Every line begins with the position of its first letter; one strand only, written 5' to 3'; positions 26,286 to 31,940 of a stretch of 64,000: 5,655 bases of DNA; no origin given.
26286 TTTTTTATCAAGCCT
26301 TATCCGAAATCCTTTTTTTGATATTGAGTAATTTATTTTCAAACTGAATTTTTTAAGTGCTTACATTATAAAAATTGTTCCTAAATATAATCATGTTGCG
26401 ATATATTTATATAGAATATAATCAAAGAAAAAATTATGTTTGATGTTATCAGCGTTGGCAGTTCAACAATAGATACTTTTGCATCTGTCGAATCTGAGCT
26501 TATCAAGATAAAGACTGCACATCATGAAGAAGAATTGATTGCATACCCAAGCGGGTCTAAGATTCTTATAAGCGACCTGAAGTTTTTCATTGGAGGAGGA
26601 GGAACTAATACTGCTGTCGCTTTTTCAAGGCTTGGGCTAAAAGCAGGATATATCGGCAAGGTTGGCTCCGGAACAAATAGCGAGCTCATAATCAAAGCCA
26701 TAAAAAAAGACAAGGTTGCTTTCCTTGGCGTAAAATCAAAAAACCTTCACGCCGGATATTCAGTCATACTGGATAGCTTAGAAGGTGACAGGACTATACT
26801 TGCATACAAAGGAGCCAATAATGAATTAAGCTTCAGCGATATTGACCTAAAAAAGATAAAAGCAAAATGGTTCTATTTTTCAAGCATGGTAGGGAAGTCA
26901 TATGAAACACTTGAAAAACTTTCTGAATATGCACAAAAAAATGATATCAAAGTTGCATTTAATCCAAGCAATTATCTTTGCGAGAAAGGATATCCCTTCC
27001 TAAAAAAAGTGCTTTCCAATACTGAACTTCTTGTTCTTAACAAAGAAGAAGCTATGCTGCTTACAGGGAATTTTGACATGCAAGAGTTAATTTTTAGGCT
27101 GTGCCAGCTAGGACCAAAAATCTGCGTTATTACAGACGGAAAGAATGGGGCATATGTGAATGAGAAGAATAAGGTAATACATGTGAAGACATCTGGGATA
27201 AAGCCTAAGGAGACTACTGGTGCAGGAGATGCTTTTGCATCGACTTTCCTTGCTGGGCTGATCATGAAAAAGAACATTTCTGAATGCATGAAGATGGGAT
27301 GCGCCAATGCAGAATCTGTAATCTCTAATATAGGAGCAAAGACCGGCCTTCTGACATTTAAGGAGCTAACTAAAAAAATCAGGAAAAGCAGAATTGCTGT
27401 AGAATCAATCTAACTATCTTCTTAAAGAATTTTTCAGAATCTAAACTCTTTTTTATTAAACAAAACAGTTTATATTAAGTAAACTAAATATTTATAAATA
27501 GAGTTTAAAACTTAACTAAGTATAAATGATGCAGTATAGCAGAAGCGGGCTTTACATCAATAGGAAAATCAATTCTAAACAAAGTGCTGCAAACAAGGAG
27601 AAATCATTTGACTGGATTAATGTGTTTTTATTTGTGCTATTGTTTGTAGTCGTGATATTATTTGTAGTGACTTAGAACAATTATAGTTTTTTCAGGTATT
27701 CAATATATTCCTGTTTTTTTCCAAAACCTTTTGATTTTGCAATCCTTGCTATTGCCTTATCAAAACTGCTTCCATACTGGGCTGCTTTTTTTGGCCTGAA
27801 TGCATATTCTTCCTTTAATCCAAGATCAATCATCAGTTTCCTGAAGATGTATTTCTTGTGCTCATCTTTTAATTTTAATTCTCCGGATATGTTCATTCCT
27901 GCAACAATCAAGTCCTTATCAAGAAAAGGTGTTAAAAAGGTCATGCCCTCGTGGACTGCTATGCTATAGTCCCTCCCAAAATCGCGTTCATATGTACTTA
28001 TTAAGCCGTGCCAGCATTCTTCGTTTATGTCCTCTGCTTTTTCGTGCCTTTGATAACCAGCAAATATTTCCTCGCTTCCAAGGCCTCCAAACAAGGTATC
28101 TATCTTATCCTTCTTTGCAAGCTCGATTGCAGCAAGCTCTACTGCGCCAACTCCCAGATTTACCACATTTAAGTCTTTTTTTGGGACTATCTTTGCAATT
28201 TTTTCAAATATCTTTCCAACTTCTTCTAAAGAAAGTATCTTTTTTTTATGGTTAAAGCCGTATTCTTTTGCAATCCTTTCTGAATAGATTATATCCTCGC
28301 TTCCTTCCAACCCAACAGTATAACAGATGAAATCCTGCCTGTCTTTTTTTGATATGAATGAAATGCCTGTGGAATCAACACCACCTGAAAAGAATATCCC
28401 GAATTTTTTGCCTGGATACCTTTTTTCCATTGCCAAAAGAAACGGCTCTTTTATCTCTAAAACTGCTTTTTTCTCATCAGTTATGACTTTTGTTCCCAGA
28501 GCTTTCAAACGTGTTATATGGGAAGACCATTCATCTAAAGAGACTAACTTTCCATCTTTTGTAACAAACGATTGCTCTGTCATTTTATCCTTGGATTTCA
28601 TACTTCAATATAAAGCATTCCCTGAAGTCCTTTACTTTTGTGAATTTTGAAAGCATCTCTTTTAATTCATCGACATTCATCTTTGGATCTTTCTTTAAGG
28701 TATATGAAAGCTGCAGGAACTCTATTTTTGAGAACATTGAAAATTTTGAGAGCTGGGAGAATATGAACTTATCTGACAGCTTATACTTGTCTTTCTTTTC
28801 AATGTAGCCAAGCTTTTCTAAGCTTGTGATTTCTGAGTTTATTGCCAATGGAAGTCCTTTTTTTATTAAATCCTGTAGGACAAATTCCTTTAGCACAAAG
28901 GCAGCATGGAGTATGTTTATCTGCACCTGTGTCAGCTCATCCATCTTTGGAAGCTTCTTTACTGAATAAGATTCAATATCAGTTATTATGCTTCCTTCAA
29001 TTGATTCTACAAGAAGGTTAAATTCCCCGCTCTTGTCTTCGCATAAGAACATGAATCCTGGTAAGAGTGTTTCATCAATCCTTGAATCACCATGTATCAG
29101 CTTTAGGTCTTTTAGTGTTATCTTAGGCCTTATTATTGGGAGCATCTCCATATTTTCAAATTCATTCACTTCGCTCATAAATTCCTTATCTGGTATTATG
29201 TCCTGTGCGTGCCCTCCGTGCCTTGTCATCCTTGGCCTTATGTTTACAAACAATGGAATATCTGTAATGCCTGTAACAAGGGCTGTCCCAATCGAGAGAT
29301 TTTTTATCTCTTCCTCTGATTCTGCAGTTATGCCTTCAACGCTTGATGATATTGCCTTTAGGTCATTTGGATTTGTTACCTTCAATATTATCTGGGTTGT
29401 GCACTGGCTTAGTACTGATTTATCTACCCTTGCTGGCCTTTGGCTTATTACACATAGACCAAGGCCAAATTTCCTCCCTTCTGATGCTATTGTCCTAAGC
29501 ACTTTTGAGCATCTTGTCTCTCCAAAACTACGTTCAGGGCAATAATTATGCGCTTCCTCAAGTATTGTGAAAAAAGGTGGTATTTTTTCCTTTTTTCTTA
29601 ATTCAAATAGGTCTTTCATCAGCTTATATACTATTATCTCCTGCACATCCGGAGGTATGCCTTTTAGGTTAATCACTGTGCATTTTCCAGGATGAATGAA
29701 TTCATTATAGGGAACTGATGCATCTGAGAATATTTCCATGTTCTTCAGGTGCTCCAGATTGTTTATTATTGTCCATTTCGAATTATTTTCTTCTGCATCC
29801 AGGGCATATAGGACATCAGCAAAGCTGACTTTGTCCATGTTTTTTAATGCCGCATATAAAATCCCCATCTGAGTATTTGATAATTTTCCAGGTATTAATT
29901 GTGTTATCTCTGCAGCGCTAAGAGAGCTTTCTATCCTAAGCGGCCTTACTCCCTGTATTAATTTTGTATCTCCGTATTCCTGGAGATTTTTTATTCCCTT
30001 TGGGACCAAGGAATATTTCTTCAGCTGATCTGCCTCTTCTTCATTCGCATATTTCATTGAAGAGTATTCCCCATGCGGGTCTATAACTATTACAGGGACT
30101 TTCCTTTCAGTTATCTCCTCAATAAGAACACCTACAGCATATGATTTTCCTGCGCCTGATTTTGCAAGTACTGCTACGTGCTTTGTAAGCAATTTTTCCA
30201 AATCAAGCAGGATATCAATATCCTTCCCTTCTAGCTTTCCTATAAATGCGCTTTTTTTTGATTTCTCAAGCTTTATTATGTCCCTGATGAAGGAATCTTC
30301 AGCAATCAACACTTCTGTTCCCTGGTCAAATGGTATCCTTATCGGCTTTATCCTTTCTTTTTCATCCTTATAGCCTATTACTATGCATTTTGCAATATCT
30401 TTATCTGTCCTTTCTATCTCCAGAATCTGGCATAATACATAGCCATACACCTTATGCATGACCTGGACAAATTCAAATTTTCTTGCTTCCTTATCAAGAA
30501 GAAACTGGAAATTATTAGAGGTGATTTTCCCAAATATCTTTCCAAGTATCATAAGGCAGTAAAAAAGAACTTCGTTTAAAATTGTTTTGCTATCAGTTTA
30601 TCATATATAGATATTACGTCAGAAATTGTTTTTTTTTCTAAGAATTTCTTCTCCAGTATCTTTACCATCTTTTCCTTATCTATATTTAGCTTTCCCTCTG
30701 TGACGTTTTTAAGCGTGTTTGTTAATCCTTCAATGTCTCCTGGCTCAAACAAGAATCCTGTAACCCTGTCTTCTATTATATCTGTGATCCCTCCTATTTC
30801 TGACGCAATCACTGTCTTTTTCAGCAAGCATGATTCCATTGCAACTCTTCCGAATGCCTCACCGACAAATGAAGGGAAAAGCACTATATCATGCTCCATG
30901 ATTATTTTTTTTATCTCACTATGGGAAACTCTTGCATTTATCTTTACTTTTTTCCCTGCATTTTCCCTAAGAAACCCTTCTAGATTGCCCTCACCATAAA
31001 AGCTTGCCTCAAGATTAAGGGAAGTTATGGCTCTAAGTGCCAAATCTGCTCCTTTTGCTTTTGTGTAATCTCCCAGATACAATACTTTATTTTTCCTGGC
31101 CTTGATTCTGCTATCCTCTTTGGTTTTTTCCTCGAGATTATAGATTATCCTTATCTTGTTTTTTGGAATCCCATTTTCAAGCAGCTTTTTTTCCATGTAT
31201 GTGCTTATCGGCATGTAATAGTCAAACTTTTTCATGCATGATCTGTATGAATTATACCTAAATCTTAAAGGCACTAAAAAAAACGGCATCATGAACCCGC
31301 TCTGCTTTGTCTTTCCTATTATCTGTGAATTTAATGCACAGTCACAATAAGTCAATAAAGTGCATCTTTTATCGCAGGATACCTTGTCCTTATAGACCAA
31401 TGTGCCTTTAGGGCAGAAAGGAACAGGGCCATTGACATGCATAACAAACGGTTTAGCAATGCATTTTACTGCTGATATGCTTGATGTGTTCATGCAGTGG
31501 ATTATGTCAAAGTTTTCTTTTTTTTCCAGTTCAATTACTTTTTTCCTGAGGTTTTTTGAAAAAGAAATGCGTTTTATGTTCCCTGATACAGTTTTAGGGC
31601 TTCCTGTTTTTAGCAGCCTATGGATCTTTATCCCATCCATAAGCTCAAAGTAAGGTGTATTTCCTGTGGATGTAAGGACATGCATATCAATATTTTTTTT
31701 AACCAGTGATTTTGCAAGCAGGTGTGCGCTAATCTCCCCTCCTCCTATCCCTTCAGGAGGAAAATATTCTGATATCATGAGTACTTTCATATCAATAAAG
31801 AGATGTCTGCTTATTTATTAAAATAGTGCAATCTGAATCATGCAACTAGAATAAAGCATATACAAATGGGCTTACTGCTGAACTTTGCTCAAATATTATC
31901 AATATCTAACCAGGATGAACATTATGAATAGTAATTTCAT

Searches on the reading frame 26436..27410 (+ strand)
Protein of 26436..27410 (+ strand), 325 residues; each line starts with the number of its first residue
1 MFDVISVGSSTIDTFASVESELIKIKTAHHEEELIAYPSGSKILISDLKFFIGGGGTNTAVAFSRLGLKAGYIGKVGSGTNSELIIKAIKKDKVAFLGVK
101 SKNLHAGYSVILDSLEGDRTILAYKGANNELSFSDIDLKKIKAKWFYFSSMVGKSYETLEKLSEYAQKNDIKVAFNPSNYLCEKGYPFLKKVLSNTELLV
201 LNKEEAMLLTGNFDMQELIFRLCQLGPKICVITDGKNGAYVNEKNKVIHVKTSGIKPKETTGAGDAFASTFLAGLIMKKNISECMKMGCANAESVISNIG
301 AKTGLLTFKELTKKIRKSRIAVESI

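Call 16: search_protein_families(library=pfam, proteins=[window:26436-27410:+], max_evalue=0.00001)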
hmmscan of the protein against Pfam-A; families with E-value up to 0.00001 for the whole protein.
window:26436-27410:+ (325 aa): 2 families
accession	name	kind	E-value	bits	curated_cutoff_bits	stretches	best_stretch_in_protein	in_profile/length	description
PF00294.29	PfkB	-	2.7e-41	142.3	25.8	1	34-304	14-298/302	pfkB family carbohydrate kinase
PF08543.17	Phos_pyr_kin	-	3.2e-06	27.2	27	1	189-295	112-231/246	Phosphomethylpyrimidine kinase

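Call 42: search_protein_families(library=ncbifam, proteins=[window:26436-27410:+], max_evalue=0.00001)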
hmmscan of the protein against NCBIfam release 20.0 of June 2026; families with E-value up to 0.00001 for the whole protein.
window:26436-27410:+ (325 aa): 19 families
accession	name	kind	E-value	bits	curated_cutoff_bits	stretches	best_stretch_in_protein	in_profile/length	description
TIGR02152.1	D_ribokin_bact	equivalog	2.3e-37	128.9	299.65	1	40-312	22-297/298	ribokinase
TIGR04382.1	myo_inos_iolC_N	equivalog_domain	7.8e-33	114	300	1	46-313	27-307/309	5-dehydro-2-deoxygluconokinase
NF053626.1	RibKinHalex1628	equivalog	1.4e-26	93.7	330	1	53-303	38-280/293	ATP-dependent ribose-1-phosphate kinase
NF041134.1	R1P_kin_Thcocales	equivalog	2.3e-25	89.6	500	1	42-318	26-285/291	ADP-dependent ribose-1-phosphate kinase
NF008353.0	PRK11142.1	equivalog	5.4e-25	88.5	341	1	38-313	23-301/307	ribokinase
NF006957.1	PRK09434.1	equivalog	7.2e-23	81.5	450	1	53-287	27-272/302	fructokinase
NF007321.0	PRK09813.1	equivalog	3.7e-18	65.9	247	1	49-301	20-260/261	fructoselysine 6-kinase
NF040938.1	KDG_KDGal_kin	equivalog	1.9e-17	63.3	400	1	50-311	27-299/305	bifunctional 2-dehydro-3-deoxygluconokinase/2-dehydro-3-deoxygalactonokinase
TIGR03168.1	1-PFK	subfamily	1.2e-16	60.5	216.4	1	157-304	144-290/305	hexose kinase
TIGR03828.1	pfkB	equivalog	9.3e-15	54.4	292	1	46-304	28-290/305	1-phosphofructokinase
NF041332.1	KDG_KDGal_kin_Halo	equivalog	1e-14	54.8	440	1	46-312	26-307/320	bifunctional 2-dehydro-3-deoxygluconokinase/2-dehydro-3-deoxygalactonokinase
NF041164.1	NucKinThplmales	equivalog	1.5e-13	50.6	450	1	46-298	31-274/295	nucleoside kinase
NF049991.1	TagKinase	equivalog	2.9e-13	49.3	420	1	64-317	52-317/321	tagatose kinase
NF052444.1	DhDoxglucKinKdgK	equivalog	1.6e-12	47.5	400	1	49-301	21-295/303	2-dehydro-3-deoxygluconokinase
NF047869.1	myo_kin_aldol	exception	3.7e-12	45.4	600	1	189-315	199-331/586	bifunctional 5-dehydro-2-deoxygluconokinase/5-dehydro-2-deoxyphosphogluconate aldolase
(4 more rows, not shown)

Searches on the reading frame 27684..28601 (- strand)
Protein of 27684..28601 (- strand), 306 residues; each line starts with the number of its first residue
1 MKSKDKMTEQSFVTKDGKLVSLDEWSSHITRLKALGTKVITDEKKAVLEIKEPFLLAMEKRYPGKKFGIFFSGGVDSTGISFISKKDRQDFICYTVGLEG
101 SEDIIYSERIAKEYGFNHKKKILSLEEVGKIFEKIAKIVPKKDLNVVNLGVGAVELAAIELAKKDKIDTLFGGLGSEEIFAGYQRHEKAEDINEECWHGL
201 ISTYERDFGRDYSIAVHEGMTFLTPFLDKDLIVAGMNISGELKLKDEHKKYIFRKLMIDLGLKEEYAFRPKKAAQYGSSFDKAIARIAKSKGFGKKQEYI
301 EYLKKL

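Call 16: search_protein_families(library=pfam, proteins=[window:27684-28601:-], max_evalue=0.00001)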
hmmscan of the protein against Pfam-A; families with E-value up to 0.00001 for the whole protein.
window:27684-28601:- (306 aa): 1 family
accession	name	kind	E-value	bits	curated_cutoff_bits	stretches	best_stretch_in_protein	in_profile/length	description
PF00733.27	Asn_synthase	-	1.1e-29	104.6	21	2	66-190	19-142/354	Asparagine synthase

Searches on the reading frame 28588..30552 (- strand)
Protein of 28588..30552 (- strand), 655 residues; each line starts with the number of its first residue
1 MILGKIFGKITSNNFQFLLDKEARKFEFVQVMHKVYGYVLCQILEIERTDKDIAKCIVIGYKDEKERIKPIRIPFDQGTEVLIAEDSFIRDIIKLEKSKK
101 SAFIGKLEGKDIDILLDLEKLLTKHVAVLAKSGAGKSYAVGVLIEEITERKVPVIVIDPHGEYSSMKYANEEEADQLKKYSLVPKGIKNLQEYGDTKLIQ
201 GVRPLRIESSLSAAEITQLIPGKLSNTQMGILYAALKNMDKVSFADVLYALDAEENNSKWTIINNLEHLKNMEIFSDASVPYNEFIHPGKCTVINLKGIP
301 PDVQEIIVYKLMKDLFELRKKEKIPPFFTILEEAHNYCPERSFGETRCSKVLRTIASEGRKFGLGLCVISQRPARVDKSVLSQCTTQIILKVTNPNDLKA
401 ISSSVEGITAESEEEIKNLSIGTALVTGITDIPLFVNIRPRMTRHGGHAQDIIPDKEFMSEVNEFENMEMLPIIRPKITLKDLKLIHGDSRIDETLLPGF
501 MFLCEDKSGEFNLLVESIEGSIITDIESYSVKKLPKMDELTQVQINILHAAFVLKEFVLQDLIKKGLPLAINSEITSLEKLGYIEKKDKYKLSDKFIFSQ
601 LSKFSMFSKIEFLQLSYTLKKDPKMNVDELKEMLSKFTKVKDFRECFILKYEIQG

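Call 16: search_protein_families(library=pfam, proteins=[window:28588-30552:-], max_evalue=0.00001)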
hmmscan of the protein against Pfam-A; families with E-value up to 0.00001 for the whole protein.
window:28588-30552:- (655 aa): 2 families
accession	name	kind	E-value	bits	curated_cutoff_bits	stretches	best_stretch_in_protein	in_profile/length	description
PF01935.23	DUF87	-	5.5e-33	115.4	23.2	1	103-314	2-219/220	Helicase HerA, central domain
PF05872.18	HerA_C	-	1.6e-06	27.5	22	0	325-429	257-364/502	Helicase HerA-like C-terminal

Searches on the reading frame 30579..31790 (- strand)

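Call 16: search_protein_families(library=pfam, proteins=[window:30579-31790:-], max_evalue=0.00001)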
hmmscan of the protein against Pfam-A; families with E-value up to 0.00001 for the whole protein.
window:30579-31790:- (404 aa): 4 families
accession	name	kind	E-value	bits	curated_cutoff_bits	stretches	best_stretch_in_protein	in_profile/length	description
PF00534.26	Glycos_transf_1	-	2.3e-21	76.6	26.4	1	221-370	3-160/172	Glycosyl transferases group 1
PF13692.12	Glyco_trans_1_4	-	4.3e-17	63.1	27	1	234-362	2-138/142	Glycosyl transferases group 1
PF13439.12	Glyco_transf_4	-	7.6e-13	49.3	28.5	1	15-218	1-164/170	Glycosyltransferase Family 4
PF13579.12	Glyco_trans_4_4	-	7e-07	30.2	29.7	1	16-218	1-157/158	Glycosyl transferase 4-like domain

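Call 84: search_protein_families(library=ncbifam, proteins=[window:30579-31790:-], max_evalue=0.000001)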
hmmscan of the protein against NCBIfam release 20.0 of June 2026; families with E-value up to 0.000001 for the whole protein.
window:30579-31790:- (404 aa): 13 families
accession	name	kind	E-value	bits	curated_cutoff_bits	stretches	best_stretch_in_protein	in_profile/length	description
TIGR03999.1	thiol_BshA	equivalog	2e-16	59.9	273.7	1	289-400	262-374/375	N-acetyl-alpha-D-glucosaminyl L-malate synthase BshA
NF047684.1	TeichurnBiosyTuaC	equivalog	1.9e-15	56.7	550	1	199-399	185-389/391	teichuronic acid biosynthesis protein TuaC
NF007396.0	PRK09922.1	equivalog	1.2e-14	54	385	1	186-382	133-342/361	lipopolysaccharide 1,6-galactosyltransferase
TIGR02149.1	glgA_Coryne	subfamily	2.9e-13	49.7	302.4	1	277-352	261-335/391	glycogen synthase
NF046085.1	XrtY_assoc_Gly1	equivalog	4.2e-13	48.9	400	1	196-400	167-385/387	XrtY-associated glycosyltransferase XYAG1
TIGR04063.1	stp3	hypoth_equivalog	6.5e-12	45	442.05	1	199-375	168-369/397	TIGR04063 family PEP-CTERM/XrtA system glycosyltransferase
NF041010.1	glycosy_Agl16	equivalog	6.9e-10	38.3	575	1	183-376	128-328/352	glycosylation protein Agl16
NF012028.0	PRK15484.1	subfamily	8.4e-10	38.3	618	1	285-402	262-377/380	lipopolysaccharide N-acetylglucosaminyltransferase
TIGR03088.1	stp2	hypoth_equivalog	4e-09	36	409.05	1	278-399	251-373/374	TIGR03088 family PEP-CTERM/XrtA system glycosyltransferase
NF041876.1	EPS_EpsE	equivalog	1.4e-08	34.4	400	1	277-365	273-360/389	exopolysaccharide biosynthesis GT4 family glycosyltransferase EpsE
TIGR02095.1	glgA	subfamily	3.3e-08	32.6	328.45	1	236-366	297-441/477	glycogen/starch synthase, ADP-glucose type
TIGR03449.1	mycothiol_MshA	equivalog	8.4e-08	31.5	462.5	1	280-398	284-402/406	D-inositol-3-phosphate glycosyltransferase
TIGR04157.1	glyco_rSAM_CFB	subfamily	6.5e-07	28.7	400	0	178-393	159-386/406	TIGR04157 family glycosyltransferase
